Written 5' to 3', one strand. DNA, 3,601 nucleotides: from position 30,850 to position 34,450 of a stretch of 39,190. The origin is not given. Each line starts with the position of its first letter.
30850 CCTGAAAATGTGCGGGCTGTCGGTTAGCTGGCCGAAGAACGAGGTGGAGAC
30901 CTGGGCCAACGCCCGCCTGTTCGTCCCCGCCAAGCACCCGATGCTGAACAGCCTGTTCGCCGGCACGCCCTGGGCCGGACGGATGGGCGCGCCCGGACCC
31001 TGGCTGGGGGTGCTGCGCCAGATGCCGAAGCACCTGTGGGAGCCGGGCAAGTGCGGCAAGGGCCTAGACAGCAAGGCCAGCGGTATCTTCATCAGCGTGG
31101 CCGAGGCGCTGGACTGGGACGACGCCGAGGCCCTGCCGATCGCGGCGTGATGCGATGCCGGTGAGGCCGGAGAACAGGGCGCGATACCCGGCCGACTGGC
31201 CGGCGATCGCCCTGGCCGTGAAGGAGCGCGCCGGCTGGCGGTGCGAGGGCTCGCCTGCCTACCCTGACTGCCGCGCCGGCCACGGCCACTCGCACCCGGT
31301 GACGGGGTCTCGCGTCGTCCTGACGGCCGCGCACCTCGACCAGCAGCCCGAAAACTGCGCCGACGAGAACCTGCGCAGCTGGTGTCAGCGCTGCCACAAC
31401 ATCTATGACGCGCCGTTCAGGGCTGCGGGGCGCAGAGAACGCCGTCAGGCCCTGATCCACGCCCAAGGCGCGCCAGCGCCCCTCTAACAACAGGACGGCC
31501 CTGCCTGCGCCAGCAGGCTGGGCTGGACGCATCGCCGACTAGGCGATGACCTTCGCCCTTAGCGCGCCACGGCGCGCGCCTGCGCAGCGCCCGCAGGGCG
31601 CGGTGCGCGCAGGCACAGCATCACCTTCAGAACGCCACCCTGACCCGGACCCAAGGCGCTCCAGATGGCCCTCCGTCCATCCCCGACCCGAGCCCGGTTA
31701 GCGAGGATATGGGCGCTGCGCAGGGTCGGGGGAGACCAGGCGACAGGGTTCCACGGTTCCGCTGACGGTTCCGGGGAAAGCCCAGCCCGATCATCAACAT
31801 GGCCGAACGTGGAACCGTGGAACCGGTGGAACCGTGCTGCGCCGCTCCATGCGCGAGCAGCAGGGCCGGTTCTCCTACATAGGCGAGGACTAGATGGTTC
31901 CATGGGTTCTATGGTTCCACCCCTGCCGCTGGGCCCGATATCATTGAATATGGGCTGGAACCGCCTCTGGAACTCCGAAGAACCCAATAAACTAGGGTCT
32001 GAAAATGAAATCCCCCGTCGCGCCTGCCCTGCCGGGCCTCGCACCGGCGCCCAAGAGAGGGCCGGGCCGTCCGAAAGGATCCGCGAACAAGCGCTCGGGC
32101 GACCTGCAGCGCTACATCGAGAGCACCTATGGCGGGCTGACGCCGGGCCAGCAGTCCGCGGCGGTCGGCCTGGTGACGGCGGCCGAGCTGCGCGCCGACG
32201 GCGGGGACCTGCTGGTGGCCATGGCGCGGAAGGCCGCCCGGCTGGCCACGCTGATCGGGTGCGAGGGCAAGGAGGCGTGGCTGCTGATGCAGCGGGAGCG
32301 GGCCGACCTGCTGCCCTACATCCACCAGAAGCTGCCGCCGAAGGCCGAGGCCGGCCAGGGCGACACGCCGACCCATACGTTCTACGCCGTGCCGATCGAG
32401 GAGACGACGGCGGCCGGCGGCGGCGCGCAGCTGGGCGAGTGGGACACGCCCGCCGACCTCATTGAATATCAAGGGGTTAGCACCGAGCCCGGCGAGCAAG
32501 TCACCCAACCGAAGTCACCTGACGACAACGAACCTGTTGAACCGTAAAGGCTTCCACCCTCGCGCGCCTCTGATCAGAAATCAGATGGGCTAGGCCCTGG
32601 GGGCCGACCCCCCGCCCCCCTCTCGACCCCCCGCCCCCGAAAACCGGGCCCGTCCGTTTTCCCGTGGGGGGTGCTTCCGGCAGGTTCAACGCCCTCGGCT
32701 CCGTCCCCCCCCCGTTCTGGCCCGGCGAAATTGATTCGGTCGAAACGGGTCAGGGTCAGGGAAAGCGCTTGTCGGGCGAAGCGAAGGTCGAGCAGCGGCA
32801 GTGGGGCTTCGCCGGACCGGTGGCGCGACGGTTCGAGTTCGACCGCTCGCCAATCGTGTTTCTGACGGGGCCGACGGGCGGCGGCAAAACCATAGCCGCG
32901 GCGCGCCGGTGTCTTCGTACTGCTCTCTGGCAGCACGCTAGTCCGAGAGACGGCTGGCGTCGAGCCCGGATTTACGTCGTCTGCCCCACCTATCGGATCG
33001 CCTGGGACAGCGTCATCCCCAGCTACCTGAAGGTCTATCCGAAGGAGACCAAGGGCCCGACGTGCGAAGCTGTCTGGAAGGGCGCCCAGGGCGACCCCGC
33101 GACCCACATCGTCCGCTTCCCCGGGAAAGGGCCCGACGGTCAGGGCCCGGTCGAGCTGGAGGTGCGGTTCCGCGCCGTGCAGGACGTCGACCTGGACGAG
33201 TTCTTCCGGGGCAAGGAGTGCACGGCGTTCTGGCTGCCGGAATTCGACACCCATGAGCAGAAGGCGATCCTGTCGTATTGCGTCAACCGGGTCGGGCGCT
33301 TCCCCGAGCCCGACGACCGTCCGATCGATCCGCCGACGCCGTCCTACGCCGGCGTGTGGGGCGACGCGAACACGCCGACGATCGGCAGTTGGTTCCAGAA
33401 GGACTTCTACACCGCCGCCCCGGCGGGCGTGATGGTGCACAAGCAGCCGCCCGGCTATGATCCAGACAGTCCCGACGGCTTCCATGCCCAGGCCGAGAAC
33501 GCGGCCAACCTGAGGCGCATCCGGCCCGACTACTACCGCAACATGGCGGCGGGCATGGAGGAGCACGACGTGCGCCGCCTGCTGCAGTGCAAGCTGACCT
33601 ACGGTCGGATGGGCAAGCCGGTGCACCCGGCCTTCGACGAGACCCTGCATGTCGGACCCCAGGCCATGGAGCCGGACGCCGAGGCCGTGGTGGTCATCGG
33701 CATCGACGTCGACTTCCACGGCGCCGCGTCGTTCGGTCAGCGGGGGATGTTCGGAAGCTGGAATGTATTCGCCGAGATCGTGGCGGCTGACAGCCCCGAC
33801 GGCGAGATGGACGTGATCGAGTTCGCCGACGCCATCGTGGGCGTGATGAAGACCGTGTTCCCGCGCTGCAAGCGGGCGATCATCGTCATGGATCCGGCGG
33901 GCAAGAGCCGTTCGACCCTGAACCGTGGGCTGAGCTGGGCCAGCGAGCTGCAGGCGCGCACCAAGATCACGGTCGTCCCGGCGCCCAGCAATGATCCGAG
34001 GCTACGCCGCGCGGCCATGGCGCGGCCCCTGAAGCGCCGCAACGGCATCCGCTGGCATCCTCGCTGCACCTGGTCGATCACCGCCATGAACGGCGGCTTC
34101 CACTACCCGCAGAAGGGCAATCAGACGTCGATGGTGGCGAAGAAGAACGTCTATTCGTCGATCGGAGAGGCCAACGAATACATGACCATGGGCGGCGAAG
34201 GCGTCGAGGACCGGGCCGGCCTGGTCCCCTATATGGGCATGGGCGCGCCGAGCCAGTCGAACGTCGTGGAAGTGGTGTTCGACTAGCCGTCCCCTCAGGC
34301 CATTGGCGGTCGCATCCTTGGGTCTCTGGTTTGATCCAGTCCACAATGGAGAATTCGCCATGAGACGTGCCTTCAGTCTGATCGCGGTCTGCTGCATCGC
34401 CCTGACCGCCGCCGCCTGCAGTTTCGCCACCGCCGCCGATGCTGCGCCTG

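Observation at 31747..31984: Two tandem inverted-iteron modules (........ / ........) in the 500-bp non-coding region between HNH and terS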

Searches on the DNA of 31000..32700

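Call 65: search_rna_families(source=window, start=31000, end=32700, threshold=evalue, max_evalue=1)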
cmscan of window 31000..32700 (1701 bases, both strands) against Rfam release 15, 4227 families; matches with E-value up to 1: 1.
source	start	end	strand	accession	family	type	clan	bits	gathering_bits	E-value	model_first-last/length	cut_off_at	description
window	31750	31897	+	RF02757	Erse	Gene; sRNA;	-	13.1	138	0.7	1-252/252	no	Erse small RNA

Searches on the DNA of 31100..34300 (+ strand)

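Call 5: search_dna_similar(query=window:31100-34300:+, collection=phages, mode=distant)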
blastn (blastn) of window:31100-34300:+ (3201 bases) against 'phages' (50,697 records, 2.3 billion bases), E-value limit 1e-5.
Records with a match: 60; places in all: 60; records where one place covers at least 80% of the query: 0.
Best place of each record, by identity: 80-90% 6; 60-80% 54.
By first word of the organism name: Mycobacterium 40; Caulobacter 7; Burkholderia 7; Gordonia 2; Synechococcus 2; Microcystis 1; Arthrobacter 1.
By host as written in the record: Mycobacterium smegmatis mc2 155 28; Caulobacter segnis CBR1 4; Burkholderia sp. 3; Mycobacterium smegmatis mc#155 3; Caulobacter crescentus 2; Gordonia terrae 3612 2; Burkholderia cenocepacia 2; Microcystis aeruginosa 1; and 15 more.
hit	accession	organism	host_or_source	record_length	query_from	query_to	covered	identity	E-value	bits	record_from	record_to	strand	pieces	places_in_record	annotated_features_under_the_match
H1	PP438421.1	Microcystis phage Mae-JY29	Microcystis aeruginosa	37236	55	316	8%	72.1%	4e-31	144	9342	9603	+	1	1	HNH endonuclease | hypothetical protein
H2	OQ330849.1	Caulobacter phage TMCBR3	Caulobacter segnis CBR1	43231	56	312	8%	71.8%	2e-23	119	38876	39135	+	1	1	HNH endonuclease | hypothetical protein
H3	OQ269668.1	Caulobacter phage TMCBR2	Caulobacter segnis CBR1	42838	56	312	8%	71.0%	8e-21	110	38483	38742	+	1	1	HNH endonuclease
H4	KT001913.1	Caulobacter phage Sansa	Caulobacter crescentus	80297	69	315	8%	73.2%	6e-35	157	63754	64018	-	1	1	hypothetical protein | ribosome_binding_site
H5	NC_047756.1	Caulobacter phage Sansa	Caulobacter crescentus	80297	69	315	8%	73.2%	6e-35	157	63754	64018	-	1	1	HNH endonuclease | ribosome_binding_site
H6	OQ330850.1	Caulobacter phage TMCBR4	Caulobacter segnis CBR1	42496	56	312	8%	69.7%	1e-18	102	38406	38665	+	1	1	HNH endonuclease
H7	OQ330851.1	Caulobacter phage W2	Caulobacter segnis CBR1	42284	56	312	8%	69.7%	1e-18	102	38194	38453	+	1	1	HNH endonuclease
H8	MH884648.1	Caulobacter phage Kronos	Caulobacter sp. CBR1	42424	56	312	8%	67.8%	1e-11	80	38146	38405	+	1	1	hypothetical protein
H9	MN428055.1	Gordonia phage Mcklovin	Gordonia terrae 3612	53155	55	298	8%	67.3%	6e-10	74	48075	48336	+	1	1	65: HNH endonuclease | 64: hypothetical protein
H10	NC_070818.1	Gordonia phage Mcklovin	Gordonia terrae 3612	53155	55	298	8%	67.3%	6e-10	74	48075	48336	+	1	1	65: HNH endonuclease | 64: hypothetical protein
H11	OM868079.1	Synechococcus phage Yong-M4-211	Synechococcus sp. PCC 7002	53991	207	312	3%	78.5%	1e-11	80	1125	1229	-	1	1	hypothetical protein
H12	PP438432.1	Synechococcus phage Ssp-JY42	Synechococcus sp.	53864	207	312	3%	78.5%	1e-11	80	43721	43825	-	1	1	HNH endonuclease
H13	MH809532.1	Burkholderia phage phiE131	Burkholderia thailandensis E131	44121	216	313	3%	77.8%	6e-10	73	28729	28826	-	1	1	hypothetical protein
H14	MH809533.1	Burkholderia phage phiE058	Burkholderia thailandensis E058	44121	216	313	3%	77.8%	6e-10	73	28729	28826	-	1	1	hypothetical protein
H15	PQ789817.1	Burkholderia phage vB_E177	Burkholderia sp.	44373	216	313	3%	77.8%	6e-10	73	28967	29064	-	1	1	hypothetical protein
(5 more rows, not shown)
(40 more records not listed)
